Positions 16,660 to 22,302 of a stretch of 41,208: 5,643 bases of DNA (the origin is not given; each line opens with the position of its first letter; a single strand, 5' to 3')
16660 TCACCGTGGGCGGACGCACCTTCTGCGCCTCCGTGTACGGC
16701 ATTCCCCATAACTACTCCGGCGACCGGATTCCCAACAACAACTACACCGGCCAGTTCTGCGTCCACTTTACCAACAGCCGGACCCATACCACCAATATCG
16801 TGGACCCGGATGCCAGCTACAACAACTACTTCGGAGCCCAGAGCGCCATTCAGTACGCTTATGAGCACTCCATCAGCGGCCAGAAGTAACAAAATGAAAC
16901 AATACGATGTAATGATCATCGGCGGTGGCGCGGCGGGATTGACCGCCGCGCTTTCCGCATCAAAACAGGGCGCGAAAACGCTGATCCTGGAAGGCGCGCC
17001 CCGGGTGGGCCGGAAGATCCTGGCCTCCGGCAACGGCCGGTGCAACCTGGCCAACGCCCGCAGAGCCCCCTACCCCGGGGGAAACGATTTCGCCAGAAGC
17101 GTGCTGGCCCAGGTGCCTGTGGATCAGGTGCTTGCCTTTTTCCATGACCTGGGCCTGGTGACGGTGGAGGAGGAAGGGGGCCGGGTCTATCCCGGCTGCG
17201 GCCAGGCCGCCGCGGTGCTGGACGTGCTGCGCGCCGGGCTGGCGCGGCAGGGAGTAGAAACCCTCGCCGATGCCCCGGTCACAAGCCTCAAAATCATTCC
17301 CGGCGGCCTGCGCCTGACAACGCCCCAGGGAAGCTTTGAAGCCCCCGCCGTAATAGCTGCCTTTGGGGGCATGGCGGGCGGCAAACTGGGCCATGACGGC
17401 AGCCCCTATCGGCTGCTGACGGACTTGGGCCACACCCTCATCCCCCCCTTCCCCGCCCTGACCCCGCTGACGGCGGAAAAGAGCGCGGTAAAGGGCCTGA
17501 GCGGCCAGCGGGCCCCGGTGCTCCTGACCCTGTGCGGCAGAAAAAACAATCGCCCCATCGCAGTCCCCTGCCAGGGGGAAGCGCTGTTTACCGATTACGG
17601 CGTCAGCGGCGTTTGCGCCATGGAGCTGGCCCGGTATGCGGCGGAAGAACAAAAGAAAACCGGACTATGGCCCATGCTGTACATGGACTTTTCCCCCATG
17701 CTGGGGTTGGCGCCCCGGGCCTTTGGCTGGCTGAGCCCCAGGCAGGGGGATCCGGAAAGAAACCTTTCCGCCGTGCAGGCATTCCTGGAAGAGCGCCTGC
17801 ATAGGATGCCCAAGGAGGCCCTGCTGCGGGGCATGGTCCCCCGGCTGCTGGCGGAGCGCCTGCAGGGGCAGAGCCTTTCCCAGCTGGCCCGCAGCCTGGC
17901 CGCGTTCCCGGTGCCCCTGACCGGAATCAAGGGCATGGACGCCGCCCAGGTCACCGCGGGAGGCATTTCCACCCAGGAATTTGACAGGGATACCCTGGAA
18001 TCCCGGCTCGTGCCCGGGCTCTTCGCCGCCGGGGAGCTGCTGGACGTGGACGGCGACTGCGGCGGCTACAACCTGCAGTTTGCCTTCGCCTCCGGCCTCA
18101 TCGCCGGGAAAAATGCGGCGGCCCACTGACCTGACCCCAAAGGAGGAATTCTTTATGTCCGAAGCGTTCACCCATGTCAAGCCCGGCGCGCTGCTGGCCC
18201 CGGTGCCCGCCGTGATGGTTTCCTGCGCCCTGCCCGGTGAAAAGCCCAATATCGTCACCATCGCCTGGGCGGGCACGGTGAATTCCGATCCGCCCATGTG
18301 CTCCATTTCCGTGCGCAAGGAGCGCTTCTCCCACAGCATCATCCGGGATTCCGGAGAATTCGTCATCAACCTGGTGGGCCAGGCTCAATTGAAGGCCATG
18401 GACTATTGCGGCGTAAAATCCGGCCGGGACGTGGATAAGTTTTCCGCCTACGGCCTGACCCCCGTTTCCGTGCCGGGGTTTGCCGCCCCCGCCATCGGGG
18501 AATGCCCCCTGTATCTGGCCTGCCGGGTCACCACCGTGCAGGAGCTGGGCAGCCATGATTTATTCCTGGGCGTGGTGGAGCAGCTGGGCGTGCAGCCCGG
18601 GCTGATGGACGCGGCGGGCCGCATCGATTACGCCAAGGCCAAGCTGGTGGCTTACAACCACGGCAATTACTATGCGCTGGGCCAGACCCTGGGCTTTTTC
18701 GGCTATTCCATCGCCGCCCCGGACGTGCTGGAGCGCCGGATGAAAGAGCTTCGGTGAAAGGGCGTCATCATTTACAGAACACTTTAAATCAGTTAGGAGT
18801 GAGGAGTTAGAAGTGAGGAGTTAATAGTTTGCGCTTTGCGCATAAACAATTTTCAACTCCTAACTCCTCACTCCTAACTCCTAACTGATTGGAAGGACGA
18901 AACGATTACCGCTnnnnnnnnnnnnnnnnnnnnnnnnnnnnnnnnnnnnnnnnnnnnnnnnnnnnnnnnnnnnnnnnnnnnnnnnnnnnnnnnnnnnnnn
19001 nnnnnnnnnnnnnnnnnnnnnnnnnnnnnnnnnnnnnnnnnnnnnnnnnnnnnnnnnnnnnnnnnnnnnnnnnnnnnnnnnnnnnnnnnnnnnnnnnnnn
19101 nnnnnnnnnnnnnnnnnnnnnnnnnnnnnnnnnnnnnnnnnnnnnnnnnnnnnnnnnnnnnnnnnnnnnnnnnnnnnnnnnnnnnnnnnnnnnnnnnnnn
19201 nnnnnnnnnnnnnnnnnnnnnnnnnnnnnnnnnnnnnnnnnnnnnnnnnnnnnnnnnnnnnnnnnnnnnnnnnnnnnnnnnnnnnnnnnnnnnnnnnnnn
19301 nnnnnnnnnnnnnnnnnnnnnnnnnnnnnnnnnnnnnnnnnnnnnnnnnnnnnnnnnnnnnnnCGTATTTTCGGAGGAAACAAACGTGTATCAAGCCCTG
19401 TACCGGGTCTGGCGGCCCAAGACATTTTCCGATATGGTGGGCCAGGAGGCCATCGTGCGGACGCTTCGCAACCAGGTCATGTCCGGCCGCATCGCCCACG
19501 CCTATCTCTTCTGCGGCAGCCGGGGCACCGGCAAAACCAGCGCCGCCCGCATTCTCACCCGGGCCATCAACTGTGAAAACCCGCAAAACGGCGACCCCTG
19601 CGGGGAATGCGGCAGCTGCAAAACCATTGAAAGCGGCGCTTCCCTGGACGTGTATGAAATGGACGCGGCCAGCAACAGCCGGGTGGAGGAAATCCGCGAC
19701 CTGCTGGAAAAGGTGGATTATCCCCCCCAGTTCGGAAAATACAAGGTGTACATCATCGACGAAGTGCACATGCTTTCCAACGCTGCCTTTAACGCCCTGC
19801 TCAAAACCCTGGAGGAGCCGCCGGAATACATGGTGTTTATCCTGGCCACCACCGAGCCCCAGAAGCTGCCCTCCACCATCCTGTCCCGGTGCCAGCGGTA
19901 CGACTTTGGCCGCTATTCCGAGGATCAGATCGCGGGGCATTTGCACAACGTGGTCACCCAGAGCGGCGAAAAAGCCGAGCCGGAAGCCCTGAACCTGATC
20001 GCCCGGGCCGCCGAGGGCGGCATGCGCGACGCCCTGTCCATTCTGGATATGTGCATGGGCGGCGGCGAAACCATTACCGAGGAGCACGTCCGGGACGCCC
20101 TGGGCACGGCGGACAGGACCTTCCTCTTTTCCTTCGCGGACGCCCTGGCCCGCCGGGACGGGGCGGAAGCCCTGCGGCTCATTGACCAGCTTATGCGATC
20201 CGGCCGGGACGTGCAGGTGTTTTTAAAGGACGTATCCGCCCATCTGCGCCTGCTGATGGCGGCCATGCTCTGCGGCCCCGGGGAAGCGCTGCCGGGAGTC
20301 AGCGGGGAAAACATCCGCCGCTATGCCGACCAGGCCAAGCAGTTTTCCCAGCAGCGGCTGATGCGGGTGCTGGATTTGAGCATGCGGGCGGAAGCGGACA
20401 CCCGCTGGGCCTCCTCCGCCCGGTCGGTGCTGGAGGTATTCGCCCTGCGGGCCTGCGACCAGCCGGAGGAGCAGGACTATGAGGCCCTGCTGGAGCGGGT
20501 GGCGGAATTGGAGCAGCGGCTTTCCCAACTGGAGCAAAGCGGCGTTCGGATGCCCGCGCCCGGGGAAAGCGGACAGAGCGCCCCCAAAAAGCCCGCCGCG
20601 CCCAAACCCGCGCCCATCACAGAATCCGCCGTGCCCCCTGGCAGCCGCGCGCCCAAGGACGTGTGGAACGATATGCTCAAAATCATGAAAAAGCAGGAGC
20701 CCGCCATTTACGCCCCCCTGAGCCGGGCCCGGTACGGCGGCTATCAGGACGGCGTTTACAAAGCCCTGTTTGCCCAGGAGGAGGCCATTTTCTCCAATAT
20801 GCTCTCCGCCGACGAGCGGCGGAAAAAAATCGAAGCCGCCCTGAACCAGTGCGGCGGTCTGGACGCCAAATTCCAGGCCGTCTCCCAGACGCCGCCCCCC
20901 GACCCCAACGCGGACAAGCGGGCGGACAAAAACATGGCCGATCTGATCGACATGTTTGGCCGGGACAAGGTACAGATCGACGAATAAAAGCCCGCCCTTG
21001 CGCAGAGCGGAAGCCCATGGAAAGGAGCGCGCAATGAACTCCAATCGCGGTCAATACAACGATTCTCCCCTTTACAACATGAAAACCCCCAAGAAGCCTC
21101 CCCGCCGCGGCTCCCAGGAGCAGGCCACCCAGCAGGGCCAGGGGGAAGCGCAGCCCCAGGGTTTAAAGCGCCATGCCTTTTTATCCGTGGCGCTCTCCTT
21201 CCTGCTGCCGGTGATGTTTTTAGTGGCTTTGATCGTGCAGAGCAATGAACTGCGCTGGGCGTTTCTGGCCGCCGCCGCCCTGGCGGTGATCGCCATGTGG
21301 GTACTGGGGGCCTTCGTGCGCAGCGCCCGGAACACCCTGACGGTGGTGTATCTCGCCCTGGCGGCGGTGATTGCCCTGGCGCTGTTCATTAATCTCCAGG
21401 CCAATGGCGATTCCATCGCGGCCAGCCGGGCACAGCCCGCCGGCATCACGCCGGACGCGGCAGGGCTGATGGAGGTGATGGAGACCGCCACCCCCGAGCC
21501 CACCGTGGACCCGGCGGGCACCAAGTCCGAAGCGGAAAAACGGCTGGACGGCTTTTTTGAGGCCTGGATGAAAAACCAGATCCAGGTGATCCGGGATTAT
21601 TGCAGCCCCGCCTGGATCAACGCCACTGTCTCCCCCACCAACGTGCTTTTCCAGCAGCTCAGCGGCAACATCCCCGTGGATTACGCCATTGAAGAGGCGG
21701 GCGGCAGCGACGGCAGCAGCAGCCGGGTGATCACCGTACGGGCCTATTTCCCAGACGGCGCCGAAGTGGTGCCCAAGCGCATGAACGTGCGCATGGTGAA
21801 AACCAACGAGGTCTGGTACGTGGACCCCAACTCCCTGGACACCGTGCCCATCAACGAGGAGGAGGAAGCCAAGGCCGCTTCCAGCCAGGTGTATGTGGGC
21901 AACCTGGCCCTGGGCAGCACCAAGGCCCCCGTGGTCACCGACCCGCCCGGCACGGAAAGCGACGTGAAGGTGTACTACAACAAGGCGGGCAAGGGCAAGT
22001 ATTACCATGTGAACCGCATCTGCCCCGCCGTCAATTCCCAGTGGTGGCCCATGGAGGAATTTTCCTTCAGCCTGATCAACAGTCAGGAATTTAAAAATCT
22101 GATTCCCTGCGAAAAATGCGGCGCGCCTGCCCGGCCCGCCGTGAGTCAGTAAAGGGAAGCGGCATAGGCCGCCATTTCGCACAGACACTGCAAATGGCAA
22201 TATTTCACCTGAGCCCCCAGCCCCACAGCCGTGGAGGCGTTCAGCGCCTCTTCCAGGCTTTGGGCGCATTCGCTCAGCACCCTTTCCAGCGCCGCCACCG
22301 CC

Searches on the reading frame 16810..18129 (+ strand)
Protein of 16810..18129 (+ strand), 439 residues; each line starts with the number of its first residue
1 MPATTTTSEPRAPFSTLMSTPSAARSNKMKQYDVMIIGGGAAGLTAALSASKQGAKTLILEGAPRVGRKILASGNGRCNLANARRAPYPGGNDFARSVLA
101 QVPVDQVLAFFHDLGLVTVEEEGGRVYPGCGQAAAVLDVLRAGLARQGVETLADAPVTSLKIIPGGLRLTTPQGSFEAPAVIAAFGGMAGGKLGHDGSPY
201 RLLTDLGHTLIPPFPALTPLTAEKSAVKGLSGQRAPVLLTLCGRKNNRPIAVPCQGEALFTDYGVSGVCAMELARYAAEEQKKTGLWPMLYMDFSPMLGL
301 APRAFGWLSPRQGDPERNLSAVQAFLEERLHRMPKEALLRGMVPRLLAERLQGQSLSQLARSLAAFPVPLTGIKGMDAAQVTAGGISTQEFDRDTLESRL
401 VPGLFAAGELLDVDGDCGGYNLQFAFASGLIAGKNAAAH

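Call 39: search_protein_families(library=pfam, proteins=[window:16810-18129:+])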
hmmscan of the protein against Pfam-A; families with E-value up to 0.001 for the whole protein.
window:16810-18129:+ (439 aa): 11 families
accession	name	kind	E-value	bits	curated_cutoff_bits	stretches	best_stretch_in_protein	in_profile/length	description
PF03486.20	HI0933_like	-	1.4e-62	211.8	50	1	33-434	2-243/244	HI0933-like protein Rossmann domain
PF00890.30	FAD_binding_2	-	6.6e-14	52.4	20.4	1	33-82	1-49/414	FAD binding domain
PF22780.1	HI0933_like_1st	-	1.4e-11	44.9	27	1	215-381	2-165/165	HI0933-like protein barrel and H2TH domain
PF01266.30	DAO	-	8.3e-11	42.4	27.9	1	33-67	1-35/353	FAD dependent oxidoreductase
PF01134.28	GIDA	-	1.5e-08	34.6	22.1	1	33-60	1-28/391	Glucose inhibited division protein A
PF12831.13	FAD_oxidored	-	1.8e-07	31.3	27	1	33-67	1-35/416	FAD dependent oxidoreductase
PF07992.20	Pyr_redox_2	-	1.7e-06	28.1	26.1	1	32-67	1-37/291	Pyridine nucleotide-disulphide oxidoreductase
PF13738.12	Pyr_redox_3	-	7.5e-06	25.8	30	0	36-67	2-33/305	Pyridine nucleotide-disulphide oxidoreductase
PF13450.12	NAD_binding_8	-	9.8e-06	26.2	21.9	1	36-67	1-32/68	NAD(P)-binding Rossmann-like domain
PF01946.23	Thi4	-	0.00028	20.6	26.2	1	28-63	14-50/235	Thi4 family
PF01262.27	AlaDh_PNT_C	-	0.00033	20.6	23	1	29-72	26-69/214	Alanine dehydrogenase/PNT, C-terminal domain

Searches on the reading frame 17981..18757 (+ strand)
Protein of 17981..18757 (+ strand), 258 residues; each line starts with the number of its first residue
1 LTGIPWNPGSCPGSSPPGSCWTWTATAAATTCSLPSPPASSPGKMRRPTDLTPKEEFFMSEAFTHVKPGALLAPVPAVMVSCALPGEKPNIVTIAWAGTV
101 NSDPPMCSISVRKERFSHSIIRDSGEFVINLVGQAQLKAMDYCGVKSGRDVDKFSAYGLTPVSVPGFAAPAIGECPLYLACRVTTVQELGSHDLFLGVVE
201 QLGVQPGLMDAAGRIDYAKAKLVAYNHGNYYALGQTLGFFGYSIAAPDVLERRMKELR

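Call 38: search_protein_families(library=pfam, proteins=[window:17981-18757:+])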
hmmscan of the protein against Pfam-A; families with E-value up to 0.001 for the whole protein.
window:17981-18757:+ (258 aa): 1 family
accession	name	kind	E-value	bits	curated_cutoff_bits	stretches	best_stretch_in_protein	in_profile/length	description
PF01613.24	Flavin_Reduct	-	9.4e-30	104.2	27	1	74-230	5-149/153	Flavin reductase like domain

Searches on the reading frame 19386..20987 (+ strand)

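Call 10: search_protein_families(library=pfam, proteins=[window:19386-20987:+])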
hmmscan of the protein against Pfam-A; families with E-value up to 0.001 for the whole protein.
window:19386-20987:+ (533 aa): 8 families
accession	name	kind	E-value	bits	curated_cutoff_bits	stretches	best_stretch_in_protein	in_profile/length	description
PF13177.12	DNA_pol3_delta2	-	1.7e-47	161.8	27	1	19-175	1-158/161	DNA polymerase III, delta subunit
PF12169.13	DNA_pol3_gamma3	-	1.5e-17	64.2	24.4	1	230-361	1-136/143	DNA polymerase III subunits gamma and tau domain III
PF22608.2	DNAX_ATPase_lid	-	1e-14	54.5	27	1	181-221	1-41/49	DNA polymerase III clamp loader subunit, ATPase lid domain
PF00004.35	AAA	-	1.8e-11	45.1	21.2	1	41-171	2-125/131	ATPase family associated with various cellular activities (AAA)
PF13604.12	AAA_30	-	7.9e-05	22.9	27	1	41-144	22-114/191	AAA domain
PF05496.18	RuvB_N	-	9.8e-05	22.6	27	0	10-65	2-61/159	Holliday junction DNA helicase RuvB P-loop domain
PF13401.12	AAA_22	-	0.00027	21.7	27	0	40-153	8-120/130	AAA domain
PF07728.20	AAA_5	-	0.00081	19.9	22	0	118-144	66-92/139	AAA domain (dynein-related subfamily)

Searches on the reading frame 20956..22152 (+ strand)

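Call 10: search_protein_families(library=pfam, proteins=[window:20956-22152:+])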
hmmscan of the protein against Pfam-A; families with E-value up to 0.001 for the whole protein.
window:20956-22152:+ (398 aa): 1 family
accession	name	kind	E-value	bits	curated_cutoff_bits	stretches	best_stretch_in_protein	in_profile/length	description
PF25592.1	DUF7937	-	0.00013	21.4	31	1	49-155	123-230/402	Domain of unknown function (DUF7937)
